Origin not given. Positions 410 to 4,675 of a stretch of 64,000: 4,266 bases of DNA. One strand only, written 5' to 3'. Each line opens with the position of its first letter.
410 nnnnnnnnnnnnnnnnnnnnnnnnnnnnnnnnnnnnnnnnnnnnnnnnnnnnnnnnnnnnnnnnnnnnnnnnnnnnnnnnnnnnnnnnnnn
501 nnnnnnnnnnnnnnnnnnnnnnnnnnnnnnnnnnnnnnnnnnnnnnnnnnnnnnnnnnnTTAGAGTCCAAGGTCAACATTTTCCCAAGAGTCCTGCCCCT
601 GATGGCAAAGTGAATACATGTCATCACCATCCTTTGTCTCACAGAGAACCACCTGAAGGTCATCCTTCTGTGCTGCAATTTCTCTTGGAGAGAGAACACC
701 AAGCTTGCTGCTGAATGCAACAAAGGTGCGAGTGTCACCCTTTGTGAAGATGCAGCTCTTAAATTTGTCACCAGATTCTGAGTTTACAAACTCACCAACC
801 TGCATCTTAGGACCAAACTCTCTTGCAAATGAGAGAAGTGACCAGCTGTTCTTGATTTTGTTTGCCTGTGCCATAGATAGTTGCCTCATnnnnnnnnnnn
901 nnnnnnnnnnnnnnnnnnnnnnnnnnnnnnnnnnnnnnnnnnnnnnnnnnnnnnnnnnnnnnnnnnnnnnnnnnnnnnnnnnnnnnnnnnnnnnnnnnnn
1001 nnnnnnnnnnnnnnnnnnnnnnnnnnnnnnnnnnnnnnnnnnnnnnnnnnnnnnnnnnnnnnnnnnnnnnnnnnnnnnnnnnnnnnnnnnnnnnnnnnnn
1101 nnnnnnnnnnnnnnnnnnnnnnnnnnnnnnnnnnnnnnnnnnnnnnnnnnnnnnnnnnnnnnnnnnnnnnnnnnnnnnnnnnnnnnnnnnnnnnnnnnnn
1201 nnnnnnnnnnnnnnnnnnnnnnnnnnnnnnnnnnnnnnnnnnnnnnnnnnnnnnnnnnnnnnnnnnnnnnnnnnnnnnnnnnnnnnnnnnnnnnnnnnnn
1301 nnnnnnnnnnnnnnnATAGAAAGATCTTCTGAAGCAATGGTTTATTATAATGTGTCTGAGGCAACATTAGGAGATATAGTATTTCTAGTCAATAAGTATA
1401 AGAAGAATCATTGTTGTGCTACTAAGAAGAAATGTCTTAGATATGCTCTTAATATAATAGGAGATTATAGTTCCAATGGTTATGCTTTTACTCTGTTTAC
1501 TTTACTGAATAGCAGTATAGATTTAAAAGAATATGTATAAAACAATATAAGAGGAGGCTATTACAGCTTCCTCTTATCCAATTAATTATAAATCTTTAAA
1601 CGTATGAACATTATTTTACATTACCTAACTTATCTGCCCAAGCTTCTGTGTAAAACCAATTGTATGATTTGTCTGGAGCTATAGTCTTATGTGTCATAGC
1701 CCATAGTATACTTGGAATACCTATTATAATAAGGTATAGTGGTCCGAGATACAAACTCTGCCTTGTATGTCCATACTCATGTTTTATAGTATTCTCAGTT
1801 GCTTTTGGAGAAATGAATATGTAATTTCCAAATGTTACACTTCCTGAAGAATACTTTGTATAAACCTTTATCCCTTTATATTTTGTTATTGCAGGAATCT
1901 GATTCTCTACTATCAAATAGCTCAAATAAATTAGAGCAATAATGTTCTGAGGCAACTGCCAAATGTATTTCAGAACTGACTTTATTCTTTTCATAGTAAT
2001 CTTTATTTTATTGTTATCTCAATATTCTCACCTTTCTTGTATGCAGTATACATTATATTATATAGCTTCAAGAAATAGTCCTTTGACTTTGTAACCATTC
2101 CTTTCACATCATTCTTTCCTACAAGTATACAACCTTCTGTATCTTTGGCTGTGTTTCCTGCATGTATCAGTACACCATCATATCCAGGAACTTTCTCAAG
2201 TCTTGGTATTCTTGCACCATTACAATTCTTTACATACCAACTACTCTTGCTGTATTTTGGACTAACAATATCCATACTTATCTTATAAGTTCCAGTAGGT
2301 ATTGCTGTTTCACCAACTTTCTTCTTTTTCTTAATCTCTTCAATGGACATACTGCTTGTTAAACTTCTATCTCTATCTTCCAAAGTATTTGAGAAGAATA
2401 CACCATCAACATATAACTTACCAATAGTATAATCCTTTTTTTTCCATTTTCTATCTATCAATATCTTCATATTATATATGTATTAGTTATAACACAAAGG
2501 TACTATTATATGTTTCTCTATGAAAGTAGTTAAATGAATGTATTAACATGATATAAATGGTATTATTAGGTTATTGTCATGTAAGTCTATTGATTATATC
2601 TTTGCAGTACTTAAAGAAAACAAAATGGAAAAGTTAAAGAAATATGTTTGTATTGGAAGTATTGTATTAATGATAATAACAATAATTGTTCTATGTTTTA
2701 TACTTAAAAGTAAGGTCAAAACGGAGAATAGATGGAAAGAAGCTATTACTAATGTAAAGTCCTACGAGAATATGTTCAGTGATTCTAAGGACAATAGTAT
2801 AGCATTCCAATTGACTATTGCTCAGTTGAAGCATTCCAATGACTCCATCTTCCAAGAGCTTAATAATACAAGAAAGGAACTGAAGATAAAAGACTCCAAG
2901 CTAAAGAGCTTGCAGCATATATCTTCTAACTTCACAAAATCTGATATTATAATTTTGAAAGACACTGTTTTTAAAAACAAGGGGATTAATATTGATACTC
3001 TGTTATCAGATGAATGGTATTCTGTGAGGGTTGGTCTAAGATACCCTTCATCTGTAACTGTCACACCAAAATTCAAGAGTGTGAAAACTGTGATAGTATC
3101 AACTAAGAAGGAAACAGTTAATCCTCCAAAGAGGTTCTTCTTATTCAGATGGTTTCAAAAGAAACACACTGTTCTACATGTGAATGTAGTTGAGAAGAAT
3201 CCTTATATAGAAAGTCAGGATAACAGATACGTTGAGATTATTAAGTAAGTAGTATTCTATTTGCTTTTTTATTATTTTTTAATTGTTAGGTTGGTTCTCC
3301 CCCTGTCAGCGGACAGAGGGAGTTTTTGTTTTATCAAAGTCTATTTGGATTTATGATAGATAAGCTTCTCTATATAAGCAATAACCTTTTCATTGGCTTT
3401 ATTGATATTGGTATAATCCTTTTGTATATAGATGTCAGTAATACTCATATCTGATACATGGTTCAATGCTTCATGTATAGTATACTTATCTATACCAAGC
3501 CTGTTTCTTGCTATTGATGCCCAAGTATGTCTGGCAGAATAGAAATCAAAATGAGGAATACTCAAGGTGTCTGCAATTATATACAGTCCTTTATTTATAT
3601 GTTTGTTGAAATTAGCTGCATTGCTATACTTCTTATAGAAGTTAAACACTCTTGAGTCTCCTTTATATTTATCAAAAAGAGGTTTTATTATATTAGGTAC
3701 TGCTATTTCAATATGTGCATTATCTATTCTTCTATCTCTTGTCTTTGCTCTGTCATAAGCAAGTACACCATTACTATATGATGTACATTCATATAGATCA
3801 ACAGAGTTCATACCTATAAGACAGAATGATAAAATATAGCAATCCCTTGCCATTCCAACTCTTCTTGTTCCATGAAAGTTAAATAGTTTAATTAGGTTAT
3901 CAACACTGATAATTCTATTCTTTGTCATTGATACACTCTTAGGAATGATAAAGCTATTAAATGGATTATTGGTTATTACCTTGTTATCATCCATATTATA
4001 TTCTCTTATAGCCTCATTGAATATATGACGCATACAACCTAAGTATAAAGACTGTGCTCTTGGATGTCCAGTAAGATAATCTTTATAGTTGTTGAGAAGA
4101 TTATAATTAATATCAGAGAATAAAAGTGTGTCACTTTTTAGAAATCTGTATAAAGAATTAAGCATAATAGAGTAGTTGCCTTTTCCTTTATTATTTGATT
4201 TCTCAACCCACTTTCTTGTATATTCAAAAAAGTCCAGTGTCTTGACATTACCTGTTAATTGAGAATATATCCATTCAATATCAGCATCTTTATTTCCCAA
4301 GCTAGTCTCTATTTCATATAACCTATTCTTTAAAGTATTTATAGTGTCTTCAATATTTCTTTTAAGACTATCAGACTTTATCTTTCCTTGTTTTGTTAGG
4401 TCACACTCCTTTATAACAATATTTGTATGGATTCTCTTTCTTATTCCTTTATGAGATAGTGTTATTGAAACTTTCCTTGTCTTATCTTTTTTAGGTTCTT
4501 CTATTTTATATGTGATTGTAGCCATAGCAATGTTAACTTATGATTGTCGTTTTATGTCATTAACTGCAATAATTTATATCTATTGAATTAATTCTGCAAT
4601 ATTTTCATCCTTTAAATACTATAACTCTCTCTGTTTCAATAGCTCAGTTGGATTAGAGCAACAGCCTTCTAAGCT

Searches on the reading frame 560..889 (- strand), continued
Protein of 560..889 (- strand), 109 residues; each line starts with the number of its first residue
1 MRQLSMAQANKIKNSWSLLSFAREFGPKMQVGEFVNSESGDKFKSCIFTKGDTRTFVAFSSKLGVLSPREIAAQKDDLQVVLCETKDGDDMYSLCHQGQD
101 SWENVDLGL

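Call 40: find_encoding_contigs(protein=P0139, flank=8000, max_places=3)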
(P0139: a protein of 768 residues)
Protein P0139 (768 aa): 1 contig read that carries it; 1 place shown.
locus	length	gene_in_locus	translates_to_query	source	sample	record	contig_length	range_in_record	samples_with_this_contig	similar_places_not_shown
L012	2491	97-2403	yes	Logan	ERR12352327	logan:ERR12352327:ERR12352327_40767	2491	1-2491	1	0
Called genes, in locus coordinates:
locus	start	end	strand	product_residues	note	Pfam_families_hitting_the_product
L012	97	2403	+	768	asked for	PF13306:LRR_5, PF13855:LRR_8 (faint), PF13306:LRR_5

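Call 41: find_encoding_contigs(protein=P0123, flank=8000, max_places=3)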
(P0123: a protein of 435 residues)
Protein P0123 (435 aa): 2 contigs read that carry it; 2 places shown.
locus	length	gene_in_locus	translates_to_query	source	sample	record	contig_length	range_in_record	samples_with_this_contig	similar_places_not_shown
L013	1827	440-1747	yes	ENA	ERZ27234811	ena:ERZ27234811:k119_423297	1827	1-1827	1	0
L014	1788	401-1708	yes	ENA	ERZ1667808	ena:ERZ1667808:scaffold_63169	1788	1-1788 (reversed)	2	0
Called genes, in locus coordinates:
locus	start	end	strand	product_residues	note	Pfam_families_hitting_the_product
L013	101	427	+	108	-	-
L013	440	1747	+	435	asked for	-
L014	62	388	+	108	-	-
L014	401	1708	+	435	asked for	-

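Call 44: search_protein_families(library=pfam, proteins=[L008:181-1326:+, L008:1339-3744:+, L008:3716-4744:+, L008:4969-5373:+, L008:5431-6147:+, L008:6670-8049:+, L008:8415-9776:+, L008:9736-10497:+, L008:10696-11532:-], max_evalue=0.001)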
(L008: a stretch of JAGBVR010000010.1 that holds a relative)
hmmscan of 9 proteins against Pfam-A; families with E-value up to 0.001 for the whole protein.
L008:181-1326:+ (381 aa): 8 families
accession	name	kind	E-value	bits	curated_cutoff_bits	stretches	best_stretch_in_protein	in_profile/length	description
PF01443.25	Viral_helicase1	-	1.1e-08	35.6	21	0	101-184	49-138/228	Viral superfamily 1 RNA helicase core domain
PF13245.12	AAA_19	-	1.8e-07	31.8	25.1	1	19-150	5-133/134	AAA domain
PF13361.12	UvrD_C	-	3.1e-07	30.6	25.6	1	282-351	276-348/350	UvrD-like helicase C-terminal domain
PF13401.12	AAA_22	-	4e-05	24.4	27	1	22-126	3-100/130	AAA domain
PF00580.27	UvrD-helicase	-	4.1e-05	23.8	23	0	100-151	202-256/271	UvrD/REP helicase N-terminal domain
PF04851.21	ResIII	-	0.00015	22.1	22.5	1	20-119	19-134/164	Type III restriction enzyme, res subunit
PF09848.15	SLFN-g3_helicase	-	0.00018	21.4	24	1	26-122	3-91/354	Schlafen group 3, DNA/RNA helicase domain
PF10412.15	TrwB_AAD_bind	-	0.0004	19.8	20.5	1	20-58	11-49/387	Type IV secretion-system coupling protein DNA-binding domain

L008:1339-3744:+ (801 aa): 0 families

L008:3716-4744:+ (342 aa): 1 family
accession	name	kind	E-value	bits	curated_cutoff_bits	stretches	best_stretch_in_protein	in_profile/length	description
PF08902.16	DUF1848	-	3.5e-94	315.9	30.5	1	15-319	1-262/262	Domain of unknown function (DUF1848)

L008:4969-5373:+ (134 aa): 0 families

L008:5431-6147:+ (238 aa): 0 families

L008:6670-8049:+ (459 aa): 1 family
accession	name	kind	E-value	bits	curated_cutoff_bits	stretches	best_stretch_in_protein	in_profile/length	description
PF14903.11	WG_beta_rep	-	2.7e-21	75.7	25.6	2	273-292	1-20/35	WG containing repeat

L008:8415-9776:+ (453 aa): 2 families
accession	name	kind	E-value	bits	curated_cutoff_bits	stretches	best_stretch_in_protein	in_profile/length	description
PF13102.12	Phage_int_SAM_5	-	8.8e-12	45.7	22.3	1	144-229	17-94/98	Phage integrase SAM-like domain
PF00589.27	Phage_integrase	-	1.4e-10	41.7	27.1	1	245-437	3-169/172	Phage integrase family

L008:9736-10497:+ (253 aa): 0 families

L008:10696-11532:- (278 aa): 0 families

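Call 45: search_protein_families(library=pfam, proteins=[L007:22-1263:+, L007:1293-1844:+, L007:1846-2295:+, L007:2765-4168:+, L007:4249-5094:-, L007:5467-6249:+, L007:6484-10377:-, L007:10381-12162:-], max_evalue=0.001)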
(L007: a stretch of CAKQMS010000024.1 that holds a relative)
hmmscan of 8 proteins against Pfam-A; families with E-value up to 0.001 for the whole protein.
L007:22-1263:+ (413 aa): 1 family
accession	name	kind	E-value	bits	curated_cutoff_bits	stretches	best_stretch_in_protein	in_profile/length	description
PF16510.12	P22_portal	-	5.1e-07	29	26.1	1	127-323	369-592/594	Phage P22-like portal protein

L007:1293-1844:+ (183 aa): 0 families

L007:1846-2295:+ (149 aa): 0 families

L007:2765-4168:+ (467 aa): 1 family
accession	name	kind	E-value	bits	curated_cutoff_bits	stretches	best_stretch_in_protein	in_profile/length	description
PF00959.24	Phage_lysozyme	-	1e-10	42.5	22.3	1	252-339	39-125/125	Phage lysozyme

L007:4249-5094:- (281 aa): 0 families

L007:5467-6249:+ (260 aa): 0 families

L007:6484-10377:- (1297 aa): 0 families

L007:10381-12162:- (593 aa): 0 families

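Call 50: search_protein_families(library=pfam, alignment_id=A3, max_evalue=1)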
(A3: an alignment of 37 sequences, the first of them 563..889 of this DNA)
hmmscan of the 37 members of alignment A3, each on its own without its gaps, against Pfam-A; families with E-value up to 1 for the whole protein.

A. member 1, window:563-889:- (109 aa): 0 families

B. families by the number of members that match (of 37 scanned): 17 families
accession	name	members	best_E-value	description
PF21227.3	Myb_DNA-binding_7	5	0.0087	Myb-like DNA-binding domain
PF20631.3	CoV_NSP13_1B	1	0.013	Coronavirus Nonstructural protein 13, 1B domain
PF01218.23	Coprogen_oxidas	1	0.017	Coproporphyrinogen III oxidase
PF24840.1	NTF2_SigF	1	0.019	SigF NTF2-like domain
PF04900.18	Fcf1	1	0.044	Fcf1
PF05047.22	L51_S25_CI-B8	1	0.074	Mitochondrial ribosomal protein L51 / S25 / CI-B8 domain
PF07622.18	DUF1583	1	0.082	Protein of unknown function (DUF1583) C domain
PF15138.11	Syncollin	1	0.11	Syncollin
PF01625.27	PMSR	1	0.12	Peptide methionine sulfoxide reductase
PF20441.4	TerL_nuclease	1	0.13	Terminase large subunit, endonuclease domain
PF10425.15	SdrG_C_C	1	0.14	C-terminus of bacterial fibrinogen-binding adhesin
PF21985.2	TR61B_FKBP-like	1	0.15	TR61B FKBP-like domain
PF25045.1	vWA_Ro60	1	0.15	Ro60 vWA domain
PF25441.1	Hexapep_UGP3_C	1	0.16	UGP3-like, C-terminal hexapeptide repeats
PF02613.20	Nitrate_red_del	1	0.18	Nitrate reductase delta subunit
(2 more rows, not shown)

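Call 65: find_encoding_contigs(protein=P0121, flank=10000, max_places=3)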
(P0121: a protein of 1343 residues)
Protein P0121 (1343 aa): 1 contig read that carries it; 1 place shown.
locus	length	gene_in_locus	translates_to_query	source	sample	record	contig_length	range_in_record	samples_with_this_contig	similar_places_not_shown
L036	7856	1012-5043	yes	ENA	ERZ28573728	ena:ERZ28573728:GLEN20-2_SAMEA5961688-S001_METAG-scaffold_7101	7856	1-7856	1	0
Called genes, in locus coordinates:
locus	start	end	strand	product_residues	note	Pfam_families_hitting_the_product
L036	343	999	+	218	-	-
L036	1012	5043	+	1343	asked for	PF13306:LRR_5, PF13855:LRR_8 (faint), PF13306:LRR_5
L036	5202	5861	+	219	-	PF04326:SLFN_AlbA_2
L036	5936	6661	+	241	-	PF02811:PHP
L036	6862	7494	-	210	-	PF02698:DUF218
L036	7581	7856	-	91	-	?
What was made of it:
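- Other copies lie next to a Schlafen AlbA_2 gene (call 65), and in a Bacteroidales chromosome between helicase/DUF1848 genes and an integrase (call 44).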

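Call 66: find_encoding_contigs(protein=P0151, flank=10000, max_places=3)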
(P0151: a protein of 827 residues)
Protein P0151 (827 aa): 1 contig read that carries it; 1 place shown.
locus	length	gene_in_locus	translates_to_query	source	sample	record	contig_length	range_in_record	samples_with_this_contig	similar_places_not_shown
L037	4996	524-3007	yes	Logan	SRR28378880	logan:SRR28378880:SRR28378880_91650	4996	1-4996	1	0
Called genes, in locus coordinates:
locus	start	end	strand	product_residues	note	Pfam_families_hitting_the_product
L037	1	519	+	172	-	?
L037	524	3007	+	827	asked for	PF13306:LRR_5, PF13855:LRR_8 (faint), PF13306:LRR_5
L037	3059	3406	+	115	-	-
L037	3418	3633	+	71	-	-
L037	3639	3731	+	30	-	-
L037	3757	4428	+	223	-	-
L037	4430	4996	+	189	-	?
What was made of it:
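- Tried and rejected: Context of the LRR fusions: several look-ups landed on contigs too short to be informative (calls 40, 41, 66).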

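Call 68: search_protein_families(library=padloc, proteins=[P0156, L009:2652-5054:+, L009:5071-8304:+, L009:8317-9168:+, L009:9390-9998:+, window:560-889:-, P0121], max_evalue=0.001)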
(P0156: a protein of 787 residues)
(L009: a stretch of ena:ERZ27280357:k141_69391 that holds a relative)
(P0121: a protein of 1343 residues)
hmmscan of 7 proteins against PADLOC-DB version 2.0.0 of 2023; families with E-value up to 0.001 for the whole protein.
P0156 (787 aa): 21 families
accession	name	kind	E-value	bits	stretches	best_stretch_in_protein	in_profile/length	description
PDLC02223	STK_OB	-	8.3e-51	171.5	1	1-267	1-265/562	-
PDLC04138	mad6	-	1.3e-12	45.4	1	40-180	61-197/659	mads_6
PDLC04059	PD-T4-6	-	6.5e-11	39.9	1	40-198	16-178/433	-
PDLC04042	PD-T4-6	-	5.1e-09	34.2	1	37-224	16-202/292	-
PDLC04047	PD-T4-6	-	1.1e-08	32.5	1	40-180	20-155/327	-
PDLC03920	MkoA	-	1.2e-08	31.8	1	40-343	17-332/1112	-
PDLC03921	MkoA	-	3.3e-08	29.7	1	75-181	533-633/1607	-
PDLC04060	PD-T4-6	-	1.3e-07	28.9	1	39-180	17-152/486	-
PDLC04055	PD-T4-6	-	4.2e-07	27.1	1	39-180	79-216/496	-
PDLC04056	PD-T4-6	-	4.5e-07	27.3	1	44-180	19-150/415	-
PDLC04044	PD-T4-6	-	4.9e-07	27.2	1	109-180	110-183/372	-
PDLC04053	PD-T4-6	-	5.3e-07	27.4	1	38-225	17-202/311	-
PDLC04057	PD-T4-6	-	2.5e-06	24.8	1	104-180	75-152/443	-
PDLC04051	PD-T4-6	-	2.9e-06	24.5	1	40-180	42-181/476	-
PDLC04048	PD-T4-6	-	3.6e-06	24.6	1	102-180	78-155/354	-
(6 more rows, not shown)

L009:2652-5054:+ (800 aa): 4 families
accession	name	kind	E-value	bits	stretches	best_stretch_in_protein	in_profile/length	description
PDLC04475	PDC-M16A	-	7.8e-05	19.4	0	235-268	29-62/721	-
PDLC01087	C3a187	-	0.0001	19.3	1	240-334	213-306/559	NERD+UvrD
PDLC04476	PDC-M16A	-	0.0002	17.9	0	233-271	21-59/691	-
PDLC00131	GajB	-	0.00056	17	0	489-566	250-323/647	UrvD helicase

L009:5071-8304:+ (1077 aa): 21 families
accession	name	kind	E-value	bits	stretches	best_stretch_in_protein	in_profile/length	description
PDLC02223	STK_OB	-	5.6e-49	165.5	1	1-269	1-266/562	-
PDLC04138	mad6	-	1.3e-12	45.5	1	40-180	61-197/659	mads_6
PDLC04059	PD-T4-6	-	3.9e-09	34.1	1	41-197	17-177/433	-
PDLC04047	PD-T4-6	-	1.1e-08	32.5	1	40-180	20-155/327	-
PDLC04042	PD-T4-6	-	1.8e-08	32.4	1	38-220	17-198/292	-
PDLC03921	MkoA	-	6.2e-08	28.8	1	75-210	533-661/1607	-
PDLC04060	PD-T4-6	-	7.3e-08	29.7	1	40-180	18-152/486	-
PDLC03920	MkoA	-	1.5e-07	28.1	1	40-250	17-222/1112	-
PDLC04044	PD-T4-6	-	1.8e-07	28.6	1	40-180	42-183/372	-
PDLC04055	PD-T4-6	-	5e-07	26.9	1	39-180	79-216/496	-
PDLC04056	PD-T4-6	-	9.5e-07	26.3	1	112-180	83-150/415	-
PDLC04051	PD-T4-6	-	1.1e-06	25.9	1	40-180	42-181/476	-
PDLC04057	PD-T4-6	-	1.3e-06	25.8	1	41-180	19-152/443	-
PDLC04053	PD-T4-6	-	2.8e-06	25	1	39-225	18-202/311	-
PDLC04048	PD-T4-6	-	4.5e-06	24.3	1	102-180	78-155/354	-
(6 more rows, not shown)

L009:8317-9168:+ (283 aa): 0 families

L009:9390-9998:+ (202 aa): 0 families

window:560-889:- (109 aa): 0 families

P0121 (1343 aa): 0 families

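Call 83: find_homologous_proteins(query=A3, max_evalue=0.001)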
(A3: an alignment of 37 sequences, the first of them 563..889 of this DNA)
Query A3 (37 sequences) (109 aa, profile of the alignment): 1218 proteins with E <= 0.001 among 1417 candidates; the best 120 are listed.
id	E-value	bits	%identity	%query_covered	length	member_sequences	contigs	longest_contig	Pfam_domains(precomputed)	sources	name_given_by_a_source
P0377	1.8e-42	161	66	87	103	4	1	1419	-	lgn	-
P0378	3.0e-42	161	64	95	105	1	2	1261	-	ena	-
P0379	4.6e-42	160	63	95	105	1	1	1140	-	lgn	-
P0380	4.6e-42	160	61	95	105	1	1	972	-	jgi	jgi:hypothetical protein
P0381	5.1e-42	160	62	95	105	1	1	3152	-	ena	-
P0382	6.3e-42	160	61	95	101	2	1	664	-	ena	-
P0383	6.5e-42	160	61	95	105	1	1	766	-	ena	-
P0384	7.4e-42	159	57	83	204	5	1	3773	-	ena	-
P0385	7.9e-42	159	62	95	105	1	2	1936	-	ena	-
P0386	8.1e-42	159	63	95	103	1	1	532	-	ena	-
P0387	8.7e-42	159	60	95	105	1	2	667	-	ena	-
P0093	9.0e-42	159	71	95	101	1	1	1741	-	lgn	-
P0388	9.2e-42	159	70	92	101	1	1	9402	-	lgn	-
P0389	1.1e-41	159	62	95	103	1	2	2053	-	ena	-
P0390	1.2e-41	159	62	95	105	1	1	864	-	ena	-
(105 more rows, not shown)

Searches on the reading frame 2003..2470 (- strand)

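Call 77: search_protein_families(library=pfam, proteins=[window:2003-2470:-], max_evalue=0.01)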
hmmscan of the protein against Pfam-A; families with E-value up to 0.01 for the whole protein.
window:2003-2470:- (155 aa): 3 families
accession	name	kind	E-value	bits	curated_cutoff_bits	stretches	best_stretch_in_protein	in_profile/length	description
PF18925.5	DUF5675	-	5.2e-30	104.1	26.7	1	4-141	1-113/114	Family of unknown function (DUF5675)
PF10908.13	Tlde1_dom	-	0.00054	20.8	30.1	1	44-121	14-100/120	Tlde1 domain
PF03734.19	YkuD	-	0.0011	19.9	23.4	1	50-125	34-134/146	L,D-transpeptidase catalytic domain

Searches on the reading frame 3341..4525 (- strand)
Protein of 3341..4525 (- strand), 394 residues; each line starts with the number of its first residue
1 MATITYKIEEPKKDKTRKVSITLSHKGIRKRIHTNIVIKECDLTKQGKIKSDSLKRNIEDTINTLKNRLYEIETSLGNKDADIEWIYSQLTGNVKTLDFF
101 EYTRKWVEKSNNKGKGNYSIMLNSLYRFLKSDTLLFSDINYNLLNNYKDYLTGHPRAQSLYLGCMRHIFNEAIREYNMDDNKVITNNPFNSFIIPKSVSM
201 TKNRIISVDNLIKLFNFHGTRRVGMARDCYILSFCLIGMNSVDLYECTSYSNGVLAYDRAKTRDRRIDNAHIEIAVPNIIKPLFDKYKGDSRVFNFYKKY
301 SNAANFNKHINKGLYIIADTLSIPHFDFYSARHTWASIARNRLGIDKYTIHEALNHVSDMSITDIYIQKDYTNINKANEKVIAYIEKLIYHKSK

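Call 77: search_protein_families(library=pfam, proteins=[window:3341-4525:-], max_evalue=0.01)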
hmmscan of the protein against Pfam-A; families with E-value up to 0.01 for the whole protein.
window:3341-4525:- (394 aa): 1 family
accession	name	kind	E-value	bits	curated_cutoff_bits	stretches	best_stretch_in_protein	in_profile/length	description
PF13102.12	Phage_int_SAM_5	-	1.4e-12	48.2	22.3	1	98-182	1-92/98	Phage integrase SAM-like domain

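Call 81: list_cluster_members(proteins=[window:3341-4525:-, window:29087-29593:-, window:29619-30398:-, window:560-889:-, window:30530-31375:+])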
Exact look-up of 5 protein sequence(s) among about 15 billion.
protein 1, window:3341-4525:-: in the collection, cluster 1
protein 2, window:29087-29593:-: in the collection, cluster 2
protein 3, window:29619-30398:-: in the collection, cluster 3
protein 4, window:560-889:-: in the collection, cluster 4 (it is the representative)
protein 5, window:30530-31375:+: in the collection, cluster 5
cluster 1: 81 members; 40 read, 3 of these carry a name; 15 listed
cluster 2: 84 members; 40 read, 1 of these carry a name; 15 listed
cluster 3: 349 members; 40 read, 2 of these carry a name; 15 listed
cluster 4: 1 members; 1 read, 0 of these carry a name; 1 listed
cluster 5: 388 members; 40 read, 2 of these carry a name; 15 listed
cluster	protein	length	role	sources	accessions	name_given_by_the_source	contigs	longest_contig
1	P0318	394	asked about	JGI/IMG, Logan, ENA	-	hypothetical protein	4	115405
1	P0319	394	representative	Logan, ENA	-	-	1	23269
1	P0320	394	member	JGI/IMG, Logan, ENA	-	hypothetical protein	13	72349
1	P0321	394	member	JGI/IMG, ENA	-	hypothetical protein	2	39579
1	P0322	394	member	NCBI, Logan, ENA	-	-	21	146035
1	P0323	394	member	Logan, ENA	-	-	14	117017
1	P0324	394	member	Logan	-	-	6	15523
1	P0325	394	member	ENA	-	-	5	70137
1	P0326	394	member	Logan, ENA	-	-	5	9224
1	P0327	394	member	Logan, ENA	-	-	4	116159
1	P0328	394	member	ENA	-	-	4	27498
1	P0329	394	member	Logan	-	-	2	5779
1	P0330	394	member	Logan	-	-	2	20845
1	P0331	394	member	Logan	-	-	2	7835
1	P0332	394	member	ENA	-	-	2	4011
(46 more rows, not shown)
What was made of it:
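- Checked: They recur in clusters of 84 members (A) and 349 members (B) on many contigs (call 81).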

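Call 90: search_solved_structures(query=window:3341-4525:-, max_evalue=0.001)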
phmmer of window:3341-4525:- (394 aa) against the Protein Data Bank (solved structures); distinct sequences matched with E-value up to 0.001: 0.
